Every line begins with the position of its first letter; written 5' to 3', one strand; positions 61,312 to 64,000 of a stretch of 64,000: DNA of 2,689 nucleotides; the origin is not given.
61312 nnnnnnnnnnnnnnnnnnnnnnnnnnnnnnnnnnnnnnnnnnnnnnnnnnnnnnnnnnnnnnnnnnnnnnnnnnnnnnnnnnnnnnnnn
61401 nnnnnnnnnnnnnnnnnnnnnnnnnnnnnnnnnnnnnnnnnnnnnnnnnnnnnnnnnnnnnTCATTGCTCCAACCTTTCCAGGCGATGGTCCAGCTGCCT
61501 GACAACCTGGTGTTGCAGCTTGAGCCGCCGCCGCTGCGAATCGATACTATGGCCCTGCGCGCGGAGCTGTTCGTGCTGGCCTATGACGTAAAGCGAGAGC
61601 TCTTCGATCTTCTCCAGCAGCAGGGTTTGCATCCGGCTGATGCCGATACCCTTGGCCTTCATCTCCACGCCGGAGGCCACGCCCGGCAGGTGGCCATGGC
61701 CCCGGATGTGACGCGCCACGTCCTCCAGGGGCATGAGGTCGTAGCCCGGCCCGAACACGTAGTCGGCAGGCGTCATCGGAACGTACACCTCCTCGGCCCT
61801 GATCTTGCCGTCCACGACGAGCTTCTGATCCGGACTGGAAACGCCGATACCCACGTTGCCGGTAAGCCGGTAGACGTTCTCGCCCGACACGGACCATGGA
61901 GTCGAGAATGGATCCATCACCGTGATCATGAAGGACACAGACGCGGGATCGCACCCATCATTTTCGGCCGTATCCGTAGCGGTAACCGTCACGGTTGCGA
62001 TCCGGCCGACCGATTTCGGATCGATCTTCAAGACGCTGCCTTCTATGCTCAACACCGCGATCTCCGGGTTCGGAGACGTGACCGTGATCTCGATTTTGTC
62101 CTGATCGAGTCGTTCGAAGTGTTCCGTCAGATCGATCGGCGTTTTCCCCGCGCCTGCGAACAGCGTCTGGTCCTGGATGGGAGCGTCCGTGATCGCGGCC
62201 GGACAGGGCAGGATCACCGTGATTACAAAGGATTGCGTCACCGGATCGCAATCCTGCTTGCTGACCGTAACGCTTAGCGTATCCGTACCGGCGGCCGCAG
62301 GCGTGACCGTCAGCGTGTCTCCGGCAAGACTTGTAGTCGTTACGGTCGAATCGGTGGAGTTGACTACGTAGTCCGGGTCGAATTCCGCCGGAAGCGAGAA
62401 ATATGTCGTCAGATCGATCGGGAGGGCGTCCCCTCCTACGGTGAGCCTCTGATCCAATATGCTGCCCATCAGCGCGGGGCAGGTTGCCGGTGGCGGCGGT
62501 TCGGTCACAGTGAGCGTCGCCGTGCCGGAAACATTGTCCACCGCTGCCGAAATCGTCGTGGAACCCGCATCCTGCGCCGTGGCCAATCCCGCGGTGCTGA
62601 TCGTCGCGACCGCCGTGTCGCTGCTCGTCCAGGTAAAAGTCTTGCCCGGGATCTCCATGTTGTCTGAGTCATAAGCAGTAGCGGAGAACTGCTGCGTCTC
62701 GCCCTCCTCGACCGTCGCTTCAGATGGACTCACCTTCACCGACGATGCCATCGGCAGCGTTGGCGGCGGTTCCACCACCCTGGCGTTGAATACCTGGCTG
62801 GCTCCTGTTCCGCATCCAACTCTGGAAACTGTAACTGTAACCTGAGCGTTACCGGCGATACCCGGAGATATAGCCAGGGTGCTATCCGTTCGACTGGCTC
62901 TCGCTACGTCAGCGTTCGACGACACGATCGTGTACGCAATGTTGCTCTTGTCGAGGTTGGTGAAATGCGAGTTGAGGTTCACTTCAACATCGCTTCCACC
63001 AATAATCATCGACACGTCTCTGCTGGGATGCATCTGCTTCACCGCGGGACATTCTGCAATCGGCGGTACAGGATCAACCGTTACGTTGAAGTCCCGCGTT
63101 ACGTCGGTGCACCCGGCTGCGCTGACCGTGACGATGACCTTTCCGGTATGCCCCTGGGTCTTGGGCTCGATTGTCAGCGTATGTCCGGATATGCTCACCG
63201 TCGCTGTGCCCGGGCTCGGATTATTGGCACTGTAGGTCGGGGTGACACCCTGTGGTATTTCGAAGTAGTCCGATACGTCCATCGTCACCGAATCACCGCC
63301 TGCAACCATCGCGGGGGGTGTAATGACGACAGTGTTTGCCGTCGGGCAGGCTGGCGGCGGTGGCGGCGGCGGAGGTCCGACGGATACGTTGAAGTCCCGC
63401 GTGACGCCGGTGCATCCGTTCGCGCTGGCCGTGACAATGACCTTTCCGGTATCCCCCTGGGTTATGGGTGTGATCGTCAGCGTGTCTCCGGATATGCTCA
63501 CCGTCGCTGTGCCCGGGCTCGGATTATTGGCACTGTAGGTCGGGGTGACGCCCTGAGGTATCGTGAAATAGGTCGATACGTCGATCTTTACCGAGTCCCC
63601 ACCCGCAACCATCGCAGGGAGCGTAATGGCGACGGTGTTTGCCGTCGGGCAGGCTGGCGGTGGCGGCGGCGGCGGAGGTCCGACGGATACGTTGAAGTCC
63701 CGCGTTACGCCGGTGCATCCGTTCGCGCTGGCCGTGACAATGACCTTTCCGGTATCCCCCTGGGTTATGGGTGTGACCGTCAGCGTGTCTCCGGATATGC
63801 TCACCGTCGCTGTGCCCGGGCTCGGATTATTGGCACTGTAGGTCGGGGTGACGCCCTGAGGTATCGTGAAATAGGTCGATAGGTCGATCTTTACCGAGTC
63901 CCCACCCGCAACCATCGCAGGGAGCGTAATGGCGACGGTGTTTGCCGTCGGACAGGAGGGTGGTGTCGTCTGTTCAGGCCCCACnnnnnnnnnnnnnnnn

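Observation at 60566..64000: Two adjacent, coupled secreted Ig-like repeat proteins sharing a tail-fibre/endosialidase-chaperone-like C-terminal module; 306-bp near-identical tandem repeats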

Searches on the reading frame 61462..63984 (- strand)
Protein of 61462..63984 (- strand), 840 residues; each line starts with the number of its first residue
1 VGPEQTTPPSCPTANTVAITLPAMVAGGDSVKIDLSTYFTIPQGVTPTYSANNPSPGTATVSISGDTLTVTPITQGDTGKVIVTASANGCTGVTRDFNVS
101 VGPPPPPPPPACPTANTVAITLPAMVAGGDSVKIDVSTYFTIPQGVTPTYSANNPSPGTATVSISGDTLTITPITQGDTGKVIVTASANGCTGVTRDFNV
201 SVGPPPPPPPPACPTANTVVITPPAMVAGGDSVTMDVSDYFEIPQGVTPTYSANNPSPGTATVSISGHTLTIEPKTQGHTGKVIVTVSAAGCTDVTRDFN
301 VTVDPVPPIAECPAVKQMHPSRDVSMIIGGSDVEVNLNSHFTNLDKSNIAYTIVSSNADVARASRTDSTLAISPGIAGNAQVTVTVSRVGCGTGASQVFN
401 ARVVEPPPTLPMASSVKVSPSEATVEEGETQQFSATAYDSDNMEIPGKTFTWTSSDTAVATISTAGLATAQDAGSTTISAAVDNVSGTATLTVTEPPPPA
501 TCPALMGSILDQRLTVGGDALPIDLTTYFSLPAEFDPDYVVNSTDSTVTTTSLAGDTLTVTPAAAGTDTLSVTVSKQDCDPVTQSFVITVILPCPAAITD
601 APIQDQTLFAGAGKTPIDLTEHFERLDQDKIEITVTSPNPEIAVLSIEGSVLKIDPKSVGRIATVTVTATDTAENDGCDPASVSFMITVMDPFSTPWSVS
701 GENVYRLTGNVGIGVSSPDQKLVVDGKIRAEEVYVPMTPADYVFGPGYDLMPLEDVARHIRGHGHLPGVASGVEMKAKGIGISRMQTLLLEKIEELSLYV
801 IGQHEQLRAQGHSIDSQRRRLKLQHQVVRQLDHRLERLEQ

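Call 5: search_protein_families(library=pfam, proteins=[window:61462-63984:-], max_evalue=0.1)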
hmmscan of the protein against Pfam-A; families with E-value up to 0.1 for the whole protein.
window:61462-63984:- (840 aa): 11 families
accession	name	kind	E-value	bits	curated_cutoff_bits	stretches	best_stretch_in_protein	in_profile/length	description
PF02368.24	Big_2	-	6.6e-15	55.3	22.8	1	414-493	3-79/79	Bacterial Ig-like domain (group 2)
PF17766.7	fn3_6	-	2.9e-05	24.6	26.4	0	376-459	15-93/99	Fibronectin type-III domain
PF01833.30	TIG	-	0.00049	20.5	20.9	0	51-150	9-84/84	IPT/TIG domain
PF07679.22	I-set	-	0.00098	19.6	23.7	0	416-493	3-75/90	Immunoglobulin I-set domain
PF13927.12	Ig_3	-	0.0011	19.9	30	0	416-488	4-71/78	Immunoglobulin domain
PF12229.13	PG_binding_4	-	0.0019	18.8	22.1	0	49-76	65-92/117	Putative peptidoglycan binding domain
PF25354.1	Ig_NUP210_16th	-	0.0092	15.9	27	1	447-484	27-65/72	NUP210-like, Ig-like domain 16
PF18692.7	DUF5640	-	0.011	16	28.5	0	49-78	49-78/85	Family of unknown function (DUF5640)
PF02752.27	Arrestin_C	-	0.064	14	27.7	0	122-151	69-98/137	Arrestin (or S-antigen), C-terminal domain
PF11589.14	DUF3244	-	0.078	13.4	25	0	644-670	23-49/96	Domain of unknown function (DUF3244)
PF16101.10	PRIMA1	-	0.087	13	38.6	0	170-224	28-83/158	Proline-rich membrane anchor 1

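Call 8: search_protein_families(library=ncbifam, proteins=[window:61462-63984:-], max_evalue=0.1)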
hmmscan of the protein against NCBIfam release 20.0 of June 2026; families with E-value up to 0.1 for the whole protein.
window:61462-63984:- (840 aa): 2 families
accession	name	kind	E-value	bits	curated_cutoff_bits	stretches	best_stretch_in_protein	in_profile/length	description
NF033627.3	intimin_all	equivalog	0.02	12.7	1400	1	438-496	778-838/939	intimin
NF033639.1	intimin_alpha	exception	0.085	10.6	2050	1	449-496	792-839/940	intimin type alpha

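Call 9: search_protein_families(library=phrogs, proteins=[window:61462-63984:-], max_evalue=0.1)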
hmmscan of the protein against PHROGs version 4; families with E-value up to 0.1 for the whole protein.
window:61462-63984:- (840 aa): 10 families
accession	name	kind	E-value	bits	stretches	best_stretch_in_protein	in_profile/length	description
phrog_215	-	head and packaging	7.5e-14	52.7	1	374-501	198-311/491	structural protein with Ig domain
phrog_290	-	tail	9.8e-07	29.4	1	375-494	301-410/411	minor tail protein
phrog_341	-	tail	1.2e-06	29.6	1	414-494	68-146/154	major tail protein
phrog_10059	-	unknown function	4.9e-06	26.6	1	420-497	191-268/345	-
phrog_3575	-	tail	0.00011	22.2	1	412-494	378-457/461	major tail protein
phrog_41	-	tail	0.00032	21.4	1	411-494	158-243/245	major tail protein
phrog_22121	-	unknown function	0.00061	19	1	414-494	489-565/765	-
phrog_853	-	tail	0.0046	17.2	1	413-495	164-246/254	major tail protein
phrog_18458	-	unknown function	0.0093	15.9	1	416-503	98-186/410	-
phrog_972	-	tail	0.049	12.3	0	13-36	327-350/1246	tail fiber protein proximal subunit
